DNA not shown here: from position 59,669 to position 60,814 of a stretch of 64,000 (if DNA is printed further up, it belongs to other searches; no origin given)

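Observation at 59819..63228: SbcC (Rad50-like, zinc-hook) with no adjacent SbcD, translationally coupled to an unknown 281-aa protein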

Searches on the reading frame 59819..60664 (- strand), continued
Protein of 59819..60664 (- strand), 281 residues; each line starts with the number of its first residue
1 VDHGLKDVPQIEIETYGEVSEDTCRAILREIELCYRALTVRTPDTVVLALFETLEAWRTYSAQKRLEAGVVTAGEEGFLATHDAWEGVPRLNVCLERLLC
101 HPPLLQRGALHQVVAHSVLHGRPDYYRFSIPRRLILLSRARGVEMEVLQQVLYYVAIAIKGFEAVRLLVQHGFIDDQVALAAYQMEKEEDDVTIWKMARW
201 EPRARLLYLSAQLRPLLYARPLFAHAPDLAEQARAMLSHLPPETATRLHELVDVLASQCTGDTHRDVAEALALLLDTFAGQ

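Call 38: search_dna_similar(query=window:59819-60664:-, collection=plasmids, mode=protein, max_evalue=0.01)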
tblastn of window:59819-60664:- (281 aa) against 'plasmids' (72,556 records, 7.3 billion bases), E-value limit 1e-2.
No match.

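Call 42: fold_search(model_id=the predicted structure, library=pdb)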
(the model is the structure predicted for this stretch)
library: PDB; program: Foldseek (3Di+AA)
matches with E <= 10: 297; with E <= 0.001: 0
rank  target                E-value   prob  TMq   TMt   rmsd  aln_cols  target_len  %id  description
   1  7xyo_B                2.5e-02  0.96  0.33  0.21  11.0       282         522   17  Crystal Structure of a M61 aminopeptidase family member from Myxococcus fulvus (released 2023-06-07)
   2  1j7n_B                5.3e-02  0.54  0.26  0.12  24.1       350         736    9  Anthrax Toxin Lethal factor (released 2001-11-07)
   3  1pww_B                6.7e-02  0.57  0.23  0.12  13.8       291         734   11  Crystal structure of Anthrax Lethal Factor active site mutant protein complexed with an optimised peptide substrate in (released 2004-01-27)
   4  6dg6_D                3.5e-01  0.14  0.10  0.21  15.3       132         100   13  Structure of a de novo designed Interleukin-2/Interleukin-15 mimetic (released 2019-01-16)
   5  7tmm_E                3.5e-01  0.11  0.16  0.11  20.3       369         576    9  Complete V1 Complex from Saccharomyces cerevisiae (released 2022-04-06)
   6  1xm5_A                4.0e-01  0.69  0.23  0.37   5.3       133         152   12  Crystal structure of metal-dependent hydrolase ybeY from E. coli, Pfam UPF0054 (released 2004-10-12)
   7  7kg2_F                4.8e-01  0.06  0.13  0.13  19.1       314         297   11  Dihydrodipicolinate synthase (DHDPS) from C.jejuni, H59K mutant with pyruvate bound in the active site and L-histidine (released 2021-10-20)
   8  1xm5_C                6.4e-01  0.63  0.24  0.39   5.0       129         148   11  Crystal structure of metal-dependent hydrolase ybeY from E. coli, Pfam UPF0054 (released 2004-10-12)
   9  3sxm_A                7.3e-01  0.15  0.16  0.26  12.9       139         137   15  Metal-free FCD domain of TM0439 a putative transcriptional regulator (released 2011-11-16)
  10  8dz8_C                8.1e-01  0.12  0.11  0.23  15.2       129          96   14  Neoleukin 4, a de novo designed IL-4 mimetic (released 2023-03-29)
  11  7ko1_A                8.1e-01  0.05  0.14  0.14  19.6       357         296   11  Dihydrodipicolinate synthase (DHDPS) from C.jejuni, E88D mutant with pyruvate bound in the active site (released 2021-11-17)
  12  1a5t                  8.9e-01  0.10  0.19  0.17  19.3       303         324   12  CRYSTAL STRUCTURE OF THE DELTA PRIME SUBUNIT OF THE CLAMP-LOADER COMPLEX OF ESCHERICHIA COLI DNA POLYMERASE III (released 1998-05-27)
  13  1xax_MODEL_1_A        9.3e-01  0.28  0.21  0.34   6.7       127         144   14  NMR structure of HI0004, a putative essential gene product from Haemophilus influenzae (released 2005-01-18)
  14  8dz8_B                1.1e+00  0.14  0.13  0.29  14.3       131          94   14  Neoleukin 4, a de novo designed IL-4 mimetic (released 2023-03-29)
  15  8dbr_A                1.1e+00  0.06  0.15  0.11  19.6       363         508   12  E. coli ATP synthase imaged in 10mM MgATP State2 "half-up (released 2023-01-25)
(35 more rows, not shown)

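Call 45: search_protein_families(library=pfam, proteins=[L085:10960-12390:+, L085:4340-6829:+], max_evalue=0.01)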
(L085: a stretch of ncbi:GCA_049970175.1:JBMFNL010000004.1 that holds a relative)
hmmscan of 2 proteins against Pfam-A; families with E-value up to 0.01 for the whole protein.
L085:10960-12390:+ (476 aa): 2 families
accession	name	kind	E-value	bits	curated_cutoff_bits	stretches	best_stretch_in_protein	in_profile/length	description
PF07929.16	PRiA4_ORF3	-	4e-13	49.9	26.6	1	295-419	2-122/173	Plasmid pRiA4b ORF-3-like protein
PF12251.13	SNAPC3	-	1.2e-06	28.8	23.8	1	386-471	101-187/199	snRNA-activating protein complex (SNAPc), subunit 3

L085:4340-6829:+ (829 aa): 5 families
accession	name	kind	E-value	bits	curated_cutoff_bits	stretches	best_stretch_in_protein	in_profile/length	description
PF00270.35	DEAD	-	9.6e-27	94.2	26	1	58-226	2-161/167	DEAD/DEAH box helicase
PF09369.15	MZB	-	5e-20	72.4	24.2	1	728-807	1-80/80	MrfA Zn-binding domain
PF00271.37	Helicase_C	-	7.7e-10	39.4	23.5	1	290-386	17-109/110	Helicase conserved C-terminal domain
PF01844.29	HNH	-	1.6e-06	28.6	21.4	1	658-712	1-43/47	HNH endonuclease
PF22982.3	WHD_HRQ1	-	0.0083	17.6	27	0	422-470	1-47/70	ATP-dependent helicase HRQ1, winged helix domain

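Call 50: find_encoding_contigs(protein=P0038, flank=10000, max_places=3)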
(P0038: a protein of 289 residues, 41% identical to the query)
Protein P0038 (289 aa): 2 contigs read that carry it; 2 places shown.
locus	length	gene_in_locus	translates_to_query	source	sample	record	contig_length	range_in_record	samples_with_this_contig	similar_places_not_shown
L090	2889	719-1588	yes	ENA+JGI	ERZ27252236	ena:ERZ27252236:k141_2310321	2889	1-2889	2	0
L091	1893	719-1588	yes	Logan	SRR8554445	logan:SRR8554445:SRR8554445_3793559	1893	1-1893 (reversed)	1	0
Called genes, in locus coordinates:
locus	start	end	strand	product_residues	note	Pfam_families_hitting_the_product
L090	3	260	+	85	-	?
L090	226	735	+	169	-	-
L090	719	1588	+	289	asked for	-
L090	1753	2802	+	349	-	PF27675:YCF81_N, PF01850:PIN (weak), PF01938:TRAM (weak)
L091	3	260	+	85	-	?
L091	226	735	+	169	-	-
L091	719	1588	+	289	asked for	-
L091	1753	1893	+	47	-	?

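Call 51: find_encoding_contigs(protein=P0051, flank=10000, max_places=3)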
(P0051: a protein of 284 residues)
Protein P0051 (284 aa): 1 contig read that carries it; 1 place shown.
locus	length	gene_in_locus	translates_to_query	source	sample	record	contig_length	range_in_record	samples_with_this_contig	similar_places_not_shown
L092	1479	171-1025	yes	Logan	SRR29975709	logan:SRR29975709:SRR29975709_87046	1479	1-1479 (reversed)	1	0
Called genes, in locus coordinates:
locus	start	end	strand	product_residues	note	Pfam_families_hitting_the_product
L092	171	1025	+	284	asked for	-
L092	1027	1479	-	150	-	?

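Call 62: search_protein_families(library=ncbifam, alignment_id=A1, max_evalue=1)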
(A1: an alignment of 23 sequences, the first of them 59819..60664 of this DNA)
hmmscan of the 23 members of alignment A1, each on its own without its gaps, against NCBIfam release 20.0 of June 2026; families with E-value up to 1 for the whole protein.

A. member 1, window:59819-60664:- (281 aa): 0 families

B. families by the number of members that match (of 23 scanned): 3 families
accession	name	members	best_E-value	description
TIGR02908.1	CoxD_Bacillus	2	0.082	cytochrome c oxidase subunit IVB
NF001230.0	PRK00202.2-5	1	0.15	transcription antitermination factor NusB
TIGR00440.1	glnS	1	0.3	glutamine--tRNA ligase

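Call 75: fold_search(model_id=the predicted structure, library=viral)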
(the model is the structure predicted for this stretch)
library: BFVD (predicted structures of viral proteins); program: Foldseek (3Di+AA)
matches with E <= 10: 314; with E <= 0.001: 0
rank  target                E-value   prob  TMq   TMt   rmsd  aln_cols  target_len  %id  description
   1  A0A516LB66            6.1e-03  1.00  0.38  0.29   9.3       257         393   14  (no name in the UniProt tables at hand)
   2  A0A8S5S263            6.1e-03  1.00  0.35  0.40  10.4       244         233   10  Lethal factor [Siphoviridae sp. ctCIv11]
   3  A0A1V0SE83            3.2e-02  0.89  0.32  0.22  10.6       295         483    7  Peptidase M61 catalytic domain-containing protein [Indivirus ILV1]
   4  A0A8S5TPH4            4.4e-02  0.99  0.42  0.23   8.3       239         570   15  VWFA domain-containing protein [Podoviridae sp. ct2iq11]
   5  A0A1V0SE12            7.1e-02  0.51  0.27  0.24  12.9       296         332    8  Uncharacterized protein [Indivirus ILV1]
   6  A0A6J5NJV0            8.9e-02  0.94  0.34  0.16   6.9       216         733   11  Cobalt chelatase, CobT subunit [uncultured Caudovirales phage]
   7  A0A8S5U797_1          1.1e-01  0.35  0.21  0.09  17.8       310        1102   12  Large polyvalent protein-associated domain 3 (Fragment) [Podoviridae sp. ctngc57]
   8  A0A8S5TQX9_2          1.2e-01  0.20  0.20  0.07  18.4       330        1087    9  Uncharacterized protein [Myoviridae sp. ctY1522]
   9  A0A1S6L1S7            1.4e-01  0.23  0.22  0.23  15.2       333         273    8  (no name in the UniProt tables at hand)
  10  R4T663                1.5e-01  0.85  0.37  0.30  13.4       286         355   12  Uncharacterized protein [Haloarcula hispanica tailed virus 2]
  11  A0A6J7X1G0            1.8e-01  0.94  0.22  0.33   5.5       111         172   12  Uncharacterized protein [uncultured Caudovirales phage]
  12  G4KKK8                2.1e-01  0.14  0.17  0.16  18.7       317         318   10  (no name in the UniProt tables at hand)
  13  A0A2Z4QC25            2.5e-01  0.05  0.10  0.03  35.1       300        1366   15  (no name in the UniProt tables at hand)
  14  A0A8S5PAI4            2.9e-01  0.63  0.35  0.18   9.4       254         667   12  Cobalamin biosynthesis protein [Siphoviridae sp. ctmpG14]
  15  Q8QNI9                2.9e-01  0.10  0.17  0.10  19.7       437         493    8  ESV-1-84 [Ectocarpus siliculosus virus 1 (isolate New Zealand/Kaikoura/1988)]
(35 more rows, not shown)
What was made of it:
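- On Zincin metallopeptidases (for X): Foldseek's best hits are also zincins, but weak (calls 42, 75).
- Closest known: Zincin-fold metallohydrolases: 3cmn. Different: Foldseek E-values are all above 0.001 (calls 42, 75).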
